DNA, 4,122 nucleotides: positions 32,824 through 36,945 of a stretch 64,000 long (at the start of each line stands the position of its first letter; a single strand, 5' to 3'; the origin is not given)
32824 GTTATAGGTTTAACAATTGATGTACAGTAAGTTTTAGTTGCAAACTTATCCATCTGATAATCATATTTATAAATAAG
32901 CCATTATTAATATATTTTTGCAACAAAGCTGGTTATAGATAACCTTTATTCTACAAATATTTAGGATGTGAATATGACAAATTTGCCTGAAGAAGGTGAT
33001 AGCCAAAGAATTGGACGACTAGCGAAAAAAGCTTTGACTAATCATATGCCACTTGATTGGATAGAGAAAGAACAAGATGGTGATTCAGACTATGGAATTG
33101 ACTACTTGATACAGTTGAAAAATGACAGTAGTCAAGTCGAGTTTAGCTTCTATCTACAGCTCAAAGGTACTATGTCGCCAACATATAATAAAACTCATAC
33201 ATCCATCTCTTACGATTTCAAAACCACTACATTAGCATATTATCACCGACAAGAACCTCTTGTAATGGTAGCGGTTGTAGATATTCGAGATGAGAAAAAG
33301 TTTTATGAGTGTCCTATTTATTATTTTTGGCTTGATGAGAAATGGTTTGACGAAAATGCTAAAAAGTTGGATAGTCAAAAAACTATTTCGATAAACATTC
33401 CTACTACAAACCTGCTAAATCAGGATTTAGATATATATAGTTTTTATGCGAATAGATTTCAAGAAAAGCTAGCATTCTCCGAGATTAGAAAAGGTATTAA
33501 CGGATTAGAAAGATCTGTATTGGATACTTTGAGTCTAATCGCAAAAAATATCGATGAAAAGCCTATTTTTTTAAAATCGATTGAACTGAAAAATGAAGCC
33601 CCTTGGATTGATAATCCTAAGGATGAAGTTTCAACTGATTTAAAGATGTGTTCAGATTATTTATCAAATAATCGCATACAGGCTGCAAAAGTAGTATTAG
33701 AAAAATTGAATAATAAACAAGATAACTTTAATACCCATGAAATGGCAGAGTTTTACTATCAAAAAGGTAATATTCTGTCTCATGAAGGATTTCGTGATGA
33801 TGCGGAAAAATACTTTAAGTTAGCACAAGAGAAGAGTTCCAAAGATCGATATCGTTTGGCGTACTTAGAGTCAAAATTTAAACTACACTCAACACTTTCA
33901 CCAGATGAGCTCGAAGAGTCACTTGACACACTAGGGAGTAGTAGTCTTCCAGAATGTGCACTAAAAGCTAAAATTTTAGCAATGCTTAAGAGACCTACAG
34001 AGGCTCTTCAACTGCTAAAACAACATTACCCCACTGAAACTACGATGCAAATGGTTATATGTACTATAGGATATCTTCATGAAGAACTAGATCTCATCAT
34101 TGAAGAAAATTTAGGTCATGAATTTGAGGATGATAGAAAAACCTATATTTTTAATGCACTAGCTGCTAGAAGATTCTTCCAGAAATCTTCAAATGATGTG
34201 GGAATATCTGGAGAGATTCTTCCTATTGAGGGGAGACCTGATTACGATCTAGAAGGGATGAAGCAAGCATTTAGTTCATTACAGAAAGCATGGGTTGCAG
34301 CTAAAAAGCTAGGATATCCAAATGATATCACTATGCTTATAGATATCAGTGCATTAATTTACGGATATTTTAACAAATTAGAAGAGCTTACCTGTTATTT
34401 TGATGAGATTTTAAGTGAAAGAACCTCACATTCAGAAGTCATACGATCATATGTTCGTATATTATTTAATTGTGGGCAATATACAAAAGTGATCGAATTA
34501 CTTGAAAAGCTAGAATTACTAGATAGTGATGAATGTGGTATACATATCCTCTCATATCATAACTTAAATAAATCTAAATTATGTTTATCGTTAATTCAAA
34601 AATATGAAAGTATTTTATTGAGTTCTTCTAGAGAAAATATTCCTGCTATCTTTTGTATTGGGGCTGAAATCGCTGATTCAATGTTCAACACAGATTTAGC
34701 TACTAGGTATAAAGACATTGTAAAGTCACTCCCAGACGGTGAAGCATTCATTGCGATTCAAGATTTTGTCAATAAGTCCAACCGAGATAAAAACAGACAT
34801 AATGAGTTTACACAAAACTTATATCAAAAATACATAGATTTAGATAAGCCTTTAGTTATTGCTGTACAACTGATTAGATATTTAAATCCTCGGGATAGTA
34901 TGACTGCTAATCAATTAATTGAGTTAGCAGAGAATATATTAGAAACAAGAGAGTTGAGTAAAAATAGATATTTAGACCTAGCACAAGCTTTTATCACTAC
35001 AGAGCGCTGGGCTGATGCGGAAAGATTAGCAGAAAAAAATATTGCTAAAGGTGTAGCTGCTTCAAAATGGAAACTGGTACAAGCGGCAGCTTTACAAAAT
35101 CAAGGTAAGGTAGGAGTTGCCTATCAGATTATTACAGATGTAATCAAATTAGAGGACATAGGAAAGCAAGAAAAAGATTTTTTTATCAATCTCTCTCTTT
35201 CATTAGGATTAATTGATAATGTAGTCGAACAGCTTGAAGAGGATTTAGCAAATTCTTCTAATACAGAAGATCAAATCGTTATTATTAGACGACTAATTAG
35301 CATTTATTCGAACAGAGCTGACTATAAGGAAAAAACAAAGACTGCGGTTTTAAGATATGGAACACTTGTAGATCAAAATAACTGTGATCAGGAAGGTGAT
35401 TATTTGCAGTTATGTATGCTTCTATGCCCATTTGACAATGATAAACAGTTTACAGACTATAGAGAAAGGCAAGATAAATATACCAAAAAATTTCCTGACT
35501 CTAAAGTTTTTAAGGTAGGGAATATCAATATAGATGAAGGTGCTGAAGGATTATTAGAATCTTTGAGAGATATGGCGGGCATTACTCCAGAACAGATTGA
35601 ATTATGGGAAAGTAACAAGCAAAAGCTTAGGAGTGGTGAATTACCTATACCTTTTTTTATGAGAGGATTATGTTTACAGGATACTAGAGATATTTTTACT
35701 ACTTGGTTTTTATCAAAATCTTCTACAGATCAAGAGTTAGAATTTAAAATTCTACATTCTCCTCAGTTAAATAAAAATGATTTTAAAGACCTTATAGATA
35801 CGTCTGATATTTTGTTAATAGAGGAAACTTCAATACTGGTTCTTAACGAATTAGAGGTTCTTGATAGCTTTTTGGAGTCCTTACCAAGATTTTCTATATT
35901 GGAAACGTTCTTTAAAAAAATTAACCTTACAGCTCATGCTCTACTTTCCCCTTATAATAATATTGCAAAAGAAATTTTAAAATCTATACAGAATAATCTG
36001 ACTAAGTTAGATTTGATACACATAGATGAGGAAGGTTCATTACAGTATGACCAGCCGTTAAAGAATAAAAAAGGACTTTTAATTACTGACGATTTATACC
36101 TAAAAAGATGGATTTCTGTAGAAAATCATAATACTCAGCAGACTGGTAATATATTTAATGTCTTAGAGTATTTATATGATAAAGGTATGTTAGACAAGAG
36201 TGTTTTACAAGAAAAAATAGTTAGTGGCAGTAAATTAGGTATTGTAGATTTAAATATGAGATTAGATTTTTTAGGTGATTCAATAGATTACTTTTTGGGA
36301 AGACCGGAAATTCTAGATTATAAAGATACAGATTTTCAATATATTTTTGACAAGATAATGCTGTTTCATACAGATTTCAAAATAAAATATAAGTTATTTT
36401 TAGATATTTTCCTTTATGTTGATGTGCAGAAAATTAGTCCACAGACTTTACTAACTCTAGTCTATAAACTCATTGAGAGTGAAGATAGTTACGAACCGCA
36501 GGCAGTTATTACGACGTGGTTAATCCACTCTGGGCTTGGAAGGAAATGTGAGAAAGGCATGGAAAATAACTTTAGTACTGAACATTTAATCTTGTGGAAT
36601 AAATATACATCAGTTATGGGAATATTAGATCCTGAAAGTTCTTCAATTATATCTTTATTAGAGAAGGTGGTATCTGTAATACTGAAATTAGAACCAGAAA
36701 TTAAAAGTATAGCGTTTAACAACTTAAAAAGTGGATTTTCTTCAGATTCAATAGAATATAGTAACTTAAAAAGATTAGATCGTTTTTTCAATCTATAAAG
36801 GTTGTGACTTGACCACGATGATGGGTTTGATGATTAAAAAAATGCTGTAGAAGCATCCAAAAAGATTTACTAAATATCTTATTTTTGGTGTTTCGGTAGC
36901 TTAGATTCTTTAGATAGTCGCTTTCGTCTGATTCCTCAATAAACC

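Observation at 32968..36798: Lone 1,276-aa DUF4365-like / helical-repeat / PIN-like protein: candidate single-gene conflict (defence) system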

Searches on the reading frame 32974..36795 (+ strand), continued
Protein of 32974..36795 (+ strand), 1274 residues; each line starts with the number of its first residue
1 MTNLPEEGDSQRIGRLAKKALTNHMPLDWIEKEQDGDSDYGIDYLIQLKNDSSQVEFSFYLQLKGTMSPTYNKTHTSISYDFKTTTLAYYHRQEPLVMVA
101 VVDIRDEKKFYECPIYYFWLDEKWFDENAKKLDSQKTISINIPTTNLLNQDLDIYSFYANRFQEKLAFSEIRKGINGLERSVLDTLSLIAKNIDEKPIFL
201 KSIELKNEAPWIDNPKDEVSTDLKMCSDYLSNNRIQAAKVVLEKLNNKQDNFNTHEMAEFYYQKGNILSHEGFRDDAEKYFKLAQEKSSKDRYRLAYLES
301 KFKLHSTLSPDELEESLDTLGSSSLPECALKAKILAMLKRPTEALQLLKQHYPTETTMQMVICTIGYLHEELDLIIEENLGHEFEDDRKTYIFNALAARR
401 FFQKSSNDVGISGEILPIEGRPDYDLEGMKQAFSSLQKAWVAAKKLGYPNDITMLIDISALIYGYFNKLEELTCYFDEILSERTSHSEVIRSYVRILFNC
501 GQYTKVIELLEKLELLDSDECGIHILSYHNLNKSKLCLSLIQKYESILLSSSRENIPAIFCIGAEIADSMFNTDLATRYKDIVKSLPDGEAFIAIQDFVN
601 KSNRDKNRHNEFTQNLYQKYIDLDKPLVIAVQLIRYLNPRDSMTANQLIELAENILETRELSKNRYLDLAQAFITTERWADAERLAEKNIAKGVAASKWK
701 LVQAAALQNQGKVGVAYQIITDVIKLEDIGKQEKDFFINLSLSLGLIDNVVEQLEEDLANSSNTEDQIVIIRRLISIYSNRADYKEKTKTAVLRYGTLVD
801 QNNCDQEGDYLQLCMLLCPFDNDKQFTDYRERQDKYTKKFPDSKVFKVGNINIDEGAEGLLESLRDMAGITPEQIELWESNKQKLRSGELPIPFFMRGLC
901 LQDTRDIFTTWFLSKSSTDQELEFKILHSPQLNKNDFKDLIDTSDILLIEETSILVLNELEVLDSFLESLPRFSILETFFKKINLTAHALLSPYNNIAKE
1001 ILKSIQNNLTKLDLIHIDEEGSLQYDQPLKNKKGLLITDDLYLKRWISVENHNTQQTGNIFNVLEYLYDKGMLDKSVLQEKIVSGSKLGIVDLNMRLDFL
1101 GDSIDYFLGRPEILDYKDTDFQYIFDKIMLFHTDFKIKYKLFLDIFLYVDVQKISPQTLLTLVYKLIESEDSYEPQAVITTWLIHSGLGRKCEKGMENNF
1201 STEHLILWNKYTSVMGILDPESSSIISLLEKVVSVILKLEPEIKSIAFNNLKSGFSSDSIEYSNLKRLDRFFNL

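Call 79: search_protein_families(library=pfam, alignment_id=A4, max_evalue=0.01)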
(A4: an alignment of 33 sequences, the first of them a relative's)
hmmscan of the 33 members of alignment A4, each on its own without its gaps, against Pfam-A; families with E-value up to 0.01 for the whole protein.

A. member 1, P0001 (1274 aa): 4 families
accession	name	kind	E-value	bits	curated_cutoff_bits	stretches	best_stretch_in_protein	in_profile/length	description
PF14280.11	DUF4365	-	4e-14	53.3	24.3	1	28-150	17-129/139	Domain of unknown function (DUF4365)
PF14559.12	TPR_19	-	0.00014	22.6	25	0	475-517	13-55/68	Tetratricopeptide repeat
PF13428.12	TPR_14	-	0.00053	20.9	23.5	0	490-513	4-27/44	Tetratricopeptide repeat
PF07719.23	TPR_2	-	0.0069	16.9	27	0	258-287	1-30/34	Tetratricopeptide repeat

B. families by the number of members that match (of 33 scanned): 29 families (the first 25 are shown)
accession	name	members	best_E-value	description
PF14280.11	DUF4365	29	4e-14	Domain of unknown function (DUF4365)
PF13428.12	TPR_14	19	3e-08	Tetratricopeptide repeat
PF14559.12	TPR_19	17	4.2e-08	Tetratricopeptide repeat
PF07719.23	TPR_2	14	4.4e-10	Tetratricopeptide repeat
PF20698.3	PIN-TPR-GreABC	14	4.3e-07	PIN domain associated with the TPR-GreAB-C-PIN system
PF12895.13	ANAPC3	11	5.5e-10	Anaphase-promoting complex, cyclosome, subunit 3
PF25062.1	ARM_TT21_N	9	5.5e-08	Tetratricopeptide repeat protein 21 N-terminal ARM repeat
PF13432.12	TPR_16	7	5.8e-07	Tetratricopeptide repeat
PF00515.34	TPR_1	7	1.1e-05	Tetratricopeptide repeat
PF13181.12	TPR_8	5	1.8e-07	Tetratricopeptide repeat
PF13424.12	TPR_12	5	3.3e-05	Tetratricopeptide repeat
PF23914.1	TPR_CcmH_CycH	3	0.00064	Cytochrome c-type biogenesis protein H TPR domain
PF13429.12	TPR_15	3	0.0015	Tetratricopeptide repeat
PF13176.12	TPR_7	2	1.1e-05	Tetratricopeptide repeat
PF13414.12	TPR_11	2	0.00045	TPR repeat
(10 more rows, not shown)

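Call 82: search_protein_families(library=padloc, proteins=[L025:768-2549:+, L025:2545-4323:+, L004:15767-16669:-, L004:16679-17446:-, L004:17430-18995:-, L004:5529-6866:+, L029:15362-17149:+, L029:17154-18236:+, L029:19342-20211:-, L001:14152-17076:-], max_evalue=0.00001)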
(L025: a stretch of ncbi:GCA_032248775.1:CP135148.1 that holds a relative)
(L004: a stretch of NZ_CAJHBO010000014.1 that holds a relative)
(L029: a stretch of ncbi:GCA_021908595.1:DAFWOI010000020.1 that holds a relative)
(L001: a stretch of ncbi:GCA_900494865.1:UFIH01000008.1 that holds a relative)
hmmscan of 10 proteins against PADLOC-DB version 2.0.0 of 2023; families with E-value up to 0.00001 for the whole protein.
L025:768-2549:+ (594 aa): 100 families (the best 25 are shown)
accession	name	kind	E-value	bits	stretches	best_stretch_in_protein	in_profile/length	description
PDLC00070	GajA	-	3.7e-235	780.1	1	1-594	1-595/596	AAA ATPase domain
PDLC00064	GajA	-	8.9e-99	329.5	1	158-593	2-459/464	AAA ATPase domain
PDLC00072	GajA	-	9.3e-80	266.9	2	145-591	199-639/709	AAA ATPase domain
PDLC00071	GajA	-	2.7e-70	235.8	1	1-591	1-582/588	AAA ATPase domain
PDLC00091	GajA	-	4.2e-70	235.3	1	1-592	1-621/627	AAA ATPase domain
PDLC00096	GajA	-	4.9e-70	235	1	1-591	1-613/630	AAA ATPase domain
PDLC00092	GajA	-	1.8e-66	222.9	2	153-442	175-466/604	AAA ATPase domain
PDLC00080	GajA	-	7.1e-62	208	1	1-463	1-466/622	AAA ATPase domain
PDLC00099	GajA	-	9.9e-62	207.8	1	1-459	1-473/626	AAA ATPase domain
PDLC00066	GajA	-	1.8e-60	203.1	1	1-529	1-515/567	AAA ATPase domain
PDLC00069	GajA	-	7.5e-59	197.8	2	144-451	170-508/687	AAA ATPase domain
PDLC00073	GajA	-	6.3e-58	195.1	1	1-592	1-588/589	AAA ATPase domain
PDLC00077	GajA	-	6.8e-58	194.7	2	128-451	172-503/616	AAA ATPase domain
PDLC00083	GajA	-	2.1e-52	176.4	1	1-453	1-480/639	AAA ATPase domain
PDLC00067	GajA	-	2.9e-46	156.1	2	149-447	162-461/604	AAA ATPase domain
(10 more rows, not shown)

L025:2545-4323:+ (593 aa): 50 families (the best 25 are shown)
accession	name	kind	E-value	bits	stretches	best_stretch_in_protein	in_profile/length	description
PDLC00117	GajB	-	1.5e-232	771.4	1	1-591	1-601/604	UrvD helicase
PDLC00108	GajB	-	1.9e-92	308.5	1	160-577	2-417/445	UrvD helicase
PDLC00132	GajB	-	6.8e-60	201.4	3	169-398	166-400/625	UrvD helicase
PDLC00127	GajB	-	2e-57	193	2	17-295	10-283/594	UrvD helicase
PDLC00130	GajB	-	1.2e-54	183.6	2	18-296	6-285/589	UrvD helicase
PDLC00123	GajB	-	1.6e-54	183.4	2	16-298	5-256/540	UrvD helicase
PDLC00114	GajB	-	2.5e-43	146.6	2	11-295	5-293/635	UrvD helicase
PDLC00129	GajB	-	2.6e-42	143.2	1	15-572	13-571/594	UrvD helicase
PDLC03802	RTasHel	-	7.1e-42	142.1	2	17-360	7-325/675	DRT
PDLC00122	GajB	-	8.3e-41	138.4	1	23-298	12-244/502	UrvD helicase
PDLC00119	GajB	-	1.6e-38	131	2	181-295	182-294/565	UrvD helicase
PDLC00103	GajB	-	1.7e-35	121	1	22-581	23-583/612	UrvD helicase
PDLC00138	GajB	-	2.2e-34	117.1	2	182-582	185-575/581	UrvD helicase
PDLC00133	GajB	-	1.4e-29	101.4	1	13-294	11-283/382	UrvD helicase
PDLC00112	GajB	-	2.5e-29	100.3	1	16-296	7-290/581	UrvD helicase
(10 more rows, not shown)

L004:15767-16669:- (300 aa): 11 families
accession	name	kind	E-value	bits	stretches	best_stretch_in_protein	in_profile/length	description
PDLC00732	Effector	-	1.5e-109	363.6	1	4-300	2-300/301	TIR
PDLC00731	Effector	-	3.5e-100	332.9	1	1-299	1-303/306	TIR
PDLC02371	PycTIR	-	9.3e-91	302.1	1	4-299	2-287/288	-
PDLC00729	Effector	-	2.4e-35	120.5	1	151-296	2-143/310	TIR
PDLC00730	Effector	-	1.4e-27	94.7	1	12-142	30-161/299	TIR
PDLC05005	PDC-S35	-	1.5e-13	49.1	1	191-277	154-239/264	-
PDLC05006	PDC-S35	-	3.7e-11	40.9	1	192-281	119-211/231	-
PDLC05003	PDC-S35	-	6.1e-11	40.3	1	147-277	84-216/245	-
PDLC05007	PDC-S35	-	3.4e-09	34.8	1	193-276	171-253/278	-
PDLC05004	PDC-S35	-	7.1e-09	33.7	1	170-282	136-247/265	-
PDLC00734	PycC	-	9.4e-06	23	0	9-123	5-122/374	Pycsar cyclase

L004:16679-17446:- (255 aa): 3 families
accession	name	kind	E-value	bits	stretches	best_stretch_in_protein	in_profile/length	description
PDLC00868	E2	-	1.7e-43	147.1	1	4-253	4-256/259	E2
PDLC00878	E2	-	4.7e-20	70.5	1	40-254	40-265/267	E2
PDLC00875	E2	-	8.7e-19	66.1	1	31-253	31-243/256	E2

L004:17430-18995:- (521 aa): 7 families
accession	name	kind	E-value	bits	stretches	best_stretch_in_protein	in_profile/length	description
PDLC00762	PycC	-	4.8e-175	581.2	1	1-490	1-485/508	Pycsar cyclase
PDLC02366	PycC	-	3.4e-168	558.6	1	4-487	2-470/486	-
PDLC00765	PycC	-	6.8e-66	221.3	1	4-481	2-442/477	Pycsar cyclase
PDLC02367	PycC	-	1.2e-11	42.5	1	21-209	21-196/226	-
PDLC00766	PycC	-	1.5e-08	32.4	1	21-209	21-199/232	Pycsar cyclase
PDLC02368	PycC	-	2.1e-06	25.5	0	40-194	37-185/234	-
PDLC02369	PycC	-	2.2e-06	25.4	1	47-205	46-191/248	-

L004:5529-6866:+ (445 aa): 1 family
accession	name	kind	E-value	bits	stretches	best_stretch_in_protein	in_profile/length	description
PDLC03513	REase_II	-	1.7e-100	335.5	1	5-444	6-426/426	Type II restriction enzyme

L029:15362-17149:+ (596 aa): 31 families (the best 25 are shown)
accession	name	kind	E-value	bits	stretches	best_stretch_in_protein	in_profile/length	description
PDLC03338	MTase_II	-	6.9e-261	865.2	1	3-594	10-600/604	Type II methyltransferase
PDLC03227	MTase_II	-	1.7e-48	163.7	1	120-591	23-486/494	Type II methyltransferase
PDLC03359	MTase_II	-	6e-28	95.5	2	392-589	314-511/840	Type II methyltransferase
PDLC03237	MTase_II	-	1.4e-22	77.4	2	257-582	266-592/1036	Type II methyltransferase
PDLC03348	MTase_II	-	1e-21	75.1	1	101-319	197-427/727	Type II methyltransferase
PDLC03313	MTase_II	-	5.3e-17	59.5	1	119-357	17-263/563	Type II methyltransferase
PDLC03335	MTase_II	-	3.5e-16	57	1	112-318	67-276/607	Type II methyltransferase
PDLC04134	mad2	-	5.1e-16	56.6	1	119-318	265-417/492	mads_2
PDLC03315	MTase_II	-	5.5e-14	49.8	1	125-315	18-209/502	Type II methyltransferase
PDLC03267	MTase_II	-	7.1e-13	46.3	1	125-354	14-225/539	Type II methyltransferase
PDLC03719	oMTase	-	2.4e-12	44.5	1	203-330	76-197/387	orphan methyltransferase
PDLC03293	MTase_II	-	3.8e-11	40.4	1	120-316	12-181/427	Type II methyltransferase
PDLC03630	REase_MTase_IIG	-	2e-10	37.2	1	102-201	348-459/1100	Type IIG restriction enzyme-methyltransferase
PDLC03612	REase_MTase_IIG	-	4.4e-10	36.4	1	240-356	805-923/1247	Type IIG restriction enzyme-methyltransferase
PDLC03258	MTase_II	-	1.3e-09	35.7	1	214-330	79-187/366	Type II methyltransferase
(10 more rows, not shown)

L029:17154-18236:+ (361 aa): 4 families
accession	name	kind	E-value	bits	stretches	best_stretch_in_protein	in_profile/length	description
PDLC03589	REase_II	-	2.6e-118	393.2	1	1-357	1-358/364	Type II restriction enzyme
PDLC03420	REase_II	-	1.7e-26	91.1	1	95-348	70-306/317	Type II restriction enzyme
PDLC03359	MTase_II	-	7.9e-17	58.7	1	96-349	595-831/840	Type II methyltransferase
PDLC03412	REase_II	-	1.3e-10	39.1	1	79-349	59-317/324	Type II restriction enzyme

L029:19342-20211:- (289 aa): 2 families
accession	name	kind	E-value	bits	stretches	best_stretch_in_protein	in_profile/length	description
PDLC04132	HNH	-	2.6e-23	80.5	1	147-288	133-273/286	-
PDLC03546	HNH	-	1.8e-12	44.9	1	163-287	156-277/282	Type II restriction enzyme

L001:14152-17076:- (974 aa): 0 families

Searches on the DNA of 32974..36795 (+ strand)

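Call 85: search_dna_similar(query=L032:8280-12131:+, collection=ecoli_genomes, mode=distant, max_rows=15)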
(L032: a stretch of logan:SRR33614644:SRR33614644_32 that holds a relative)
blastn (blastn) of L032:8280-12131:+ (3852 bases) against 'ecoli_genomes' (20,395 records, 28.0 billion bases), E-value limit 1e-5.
No match.

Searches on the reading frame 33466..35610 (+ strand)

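Call 11: search_protein_families(library=pfam, proteins=[window:33466-35610:+], max_evalue=0.1)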
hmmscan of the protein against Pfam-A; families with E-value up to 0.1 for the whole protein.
window:33466-35610:+ (715 aa): 8 families
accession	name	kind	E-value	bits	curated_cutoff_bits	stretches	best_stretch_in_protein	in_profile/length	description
PF14559.12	TPR_19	-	1.1e-05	26.1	25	0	311-353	13-55/68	Tetratricopeptide repeat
PF13428.12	TPR_14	-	1.6e-05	25.6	23.5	0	326-349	4-27/44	Tetratricopeptide repeat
PF07719.23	TPR_2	-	0.00072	19.9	27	0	94-123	1-30/34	Tetratricopeptide repeat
PF13424.12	TPR_12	-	0.0035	18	30.1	0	483-524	28-70/77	Tetratricopeptide repeat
PF17107.11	SesA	-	0.022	15.3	26.3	0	294-349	62-115/122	N-terminal domain on NACHT_NTPase and P-loop NTPases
PF01573.21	Bromo_MP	-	0.03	14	25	1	494-573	105-183/283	Bromovirus movement protein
PF13181.12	TPR_8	-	0.041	14.5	25.7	0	94-121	1-28/34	Tetratricopeptide repeat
PF00515.34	TPR_1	-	0.099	12.9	27.8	0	94-122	1-29/34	Tetratricopeptide repeat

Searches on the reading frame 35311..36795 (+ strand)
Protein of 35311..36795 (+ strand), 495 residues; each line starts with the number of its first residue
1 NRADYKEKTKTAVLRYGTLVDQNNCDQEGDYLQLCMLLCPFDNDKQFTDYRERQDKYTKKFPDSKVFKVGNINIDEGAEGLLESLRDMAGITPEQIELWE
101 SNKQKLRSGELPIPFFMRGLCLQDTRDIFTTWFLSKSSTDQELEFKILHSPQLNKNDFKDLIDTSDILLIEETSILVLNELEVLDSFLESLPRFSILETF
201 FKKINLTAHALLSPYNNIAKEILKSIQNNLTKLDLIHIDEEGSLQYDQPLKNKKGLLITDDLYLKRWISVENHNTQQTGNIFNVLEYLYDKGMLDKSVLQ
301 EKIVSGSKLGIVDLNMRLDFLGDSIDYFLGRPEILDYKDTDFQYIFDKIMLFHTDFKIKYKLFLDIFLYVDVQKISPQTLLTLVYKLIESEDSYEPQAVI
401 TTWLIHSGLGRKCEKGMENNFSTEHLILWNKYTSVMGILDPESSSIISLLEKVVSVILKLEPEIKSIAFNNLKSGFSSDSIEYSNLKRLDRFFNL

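Call 23: predict_structure(alignment_id=A2)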
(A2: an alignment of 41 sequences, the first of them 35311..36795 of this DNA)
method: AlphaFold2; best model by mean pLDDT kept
length: 495 residues; sequences in the alignment: 41
mean_pLDDT: 91.0   pTM: 0.82
mean pLDDT of the five models: 91.0, 90.9, 90.6, 89.6, 89.5
residues with pLDDT >= 90: 362; 70-90: 117; 50-70: 15; < 50: 1
segments of 3 or more residues with pLDDT < 50: none
pLDDT, mean of each block of 10 residues (from residue 1): 75 93 94 89 92 94 84 82 82 90 93 91 88 93 94 96 94 97 98 95 89 82 97 88 72 91 91 81 98 98 96 94 97 94 95 88 95 96 94 92 96 79 95 96 87 94 93 93 91 74
secondary structure, 60 per line:
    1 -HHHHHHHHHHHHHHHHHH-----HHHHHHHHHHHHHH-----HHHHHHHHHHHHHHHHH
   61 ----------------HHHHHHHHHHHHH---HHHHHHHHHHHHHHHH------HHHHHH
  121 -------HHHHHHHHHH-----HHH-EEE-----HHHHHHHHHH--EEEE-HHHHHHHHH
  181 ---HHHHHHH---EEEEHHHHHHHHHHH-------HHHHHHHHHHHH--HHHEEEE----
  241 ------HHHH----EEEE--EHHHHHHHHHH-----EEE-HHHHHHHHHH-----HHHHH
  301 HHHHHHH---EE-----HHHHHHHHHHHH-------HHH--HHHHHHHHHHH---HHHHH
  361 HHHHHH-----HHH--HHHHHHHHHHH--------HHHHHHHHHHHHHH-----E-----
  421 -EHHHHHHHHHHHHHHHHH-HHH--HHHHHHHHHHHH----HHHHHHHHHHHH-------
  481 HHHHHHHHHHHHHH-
elements in order: H2-19 H25-38 H44-60 H77-89 H93-108 H115-120 H128-137 E147-149 H155-164 E167-170 H172-180 H184-190 E194-197 H198-208 H216-227 E233-236 H247-250 E255-258 H262-271 E277-279 H281-290 H296-307 H318-329 H342-352 H356-366 H377-387 H396-409 H423-439 H446-457 H462-473 H481-494

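Call 26: fold_search(model_id=the predicted structure, library=pdb)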
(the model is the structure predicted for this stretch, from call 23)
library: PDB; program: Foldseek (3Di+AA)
matches with E <= 10: 514; with E <= 0.001: 0
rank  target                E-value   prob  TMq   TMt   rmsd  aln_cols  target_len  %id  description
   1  3ix7_A                8.3e-02  1.00  0.19  0.60   4.2       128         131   16  Crystal structure of a domain of functionally unknown protein from Thermus thermophilus HB8 (released 2009-09-22)
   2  1o4w                  1.3e-01  1.00  0.19  0.62   3.8       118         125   19  CRYSTAL STRUCTURE OF a PIN (PILT N-TERMINUS) DOMAIN CONTAINING PROTEIN (AF0591) FROM ARCHAEOGLOBUS FULGIDUS AT 1.90 A RE (released 2003-07-29)
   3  3ix7_B                1.5e-01  0.99  0.19  0.57   4.3       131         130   14  Crystal structure of a domain of functionally unknown protein from Thermus thermophilus HB8 (released 2009-09-22)
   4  2hww_B                1.6e-01  0.99  0.18  0.49   6.8       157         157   13  Structure of PIN domain of human SMG6 (released 2006-11-14)
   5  2hwx                  1.6e-01  0.99  0.19  0.48   6.0       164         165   15  Structure of human SMG6 E1282C PIN domain mutant. (released 2006-11-14)
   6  5f4h_B                2.0e-01  0.98  0.18  0.20   4.4       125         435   14  Archael RuvB-like Holiday junction helicase (released 2016-12-21)
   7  2dok_B                2.2e-01  0.95  0.17  0.43   8.1       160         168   12  Crystal structure of the PIN domain of human EST1A (released 2007-05-01)
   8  7ajl_AAA              2.5e-01  0.14  0.11  0.16  20.8       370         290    9  Cyrstal structure of CYRI-B/Fam49B (released 2020-11-18)
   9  9u9s_E                2.8e-01  0.25  0.20  0.19  20.3       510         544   12  ARF1(Q71L) bound M4-CTD-docked AP-4 core (released 2026-03-04)
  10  6o72_A                2.8e-01  0.12  0.13  0.09  18.2       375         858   14  Structure of the TRPM8 cold receptor by single particle electron cryo-microscopy, TC-I 2014-bound state (released 2019-09-18)
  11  8q42_B                3.0e-01  0.20  0.15  0.16  21.2       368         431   11  Crystal structure of cA4-bound Can2 (E341A) in complex with oligo-A DNA (released 2023-11-22)
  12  5ud2_A                3.3e-01  0.13  0.11  0.17  21.8       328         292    7  Class II fructose-1,6-bisphosphate aldolase H180Q variant of Helicobacter pylori with DHAP (released 2018-04-11)
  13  8q44_B                3.8e-01  0.16  0.15  0.16  20.6       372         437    9  Crystal structure of cA4-bound Can2 (E364R) in complex with oligo-T DNA (released 2023-11-22)
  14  5yww                  3.9e-01  0.94  0.17  0.18   4.7       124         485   15  Archael RuvB-like Holiday junction helicase (released 2018-06-13)
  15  8q3y_A                3.9e-01  0.18  0.15  0.17  20.7       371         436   10  Crystal structure of apo Can2 from Thermoanaerobacter brockii (released 2023-11-22)
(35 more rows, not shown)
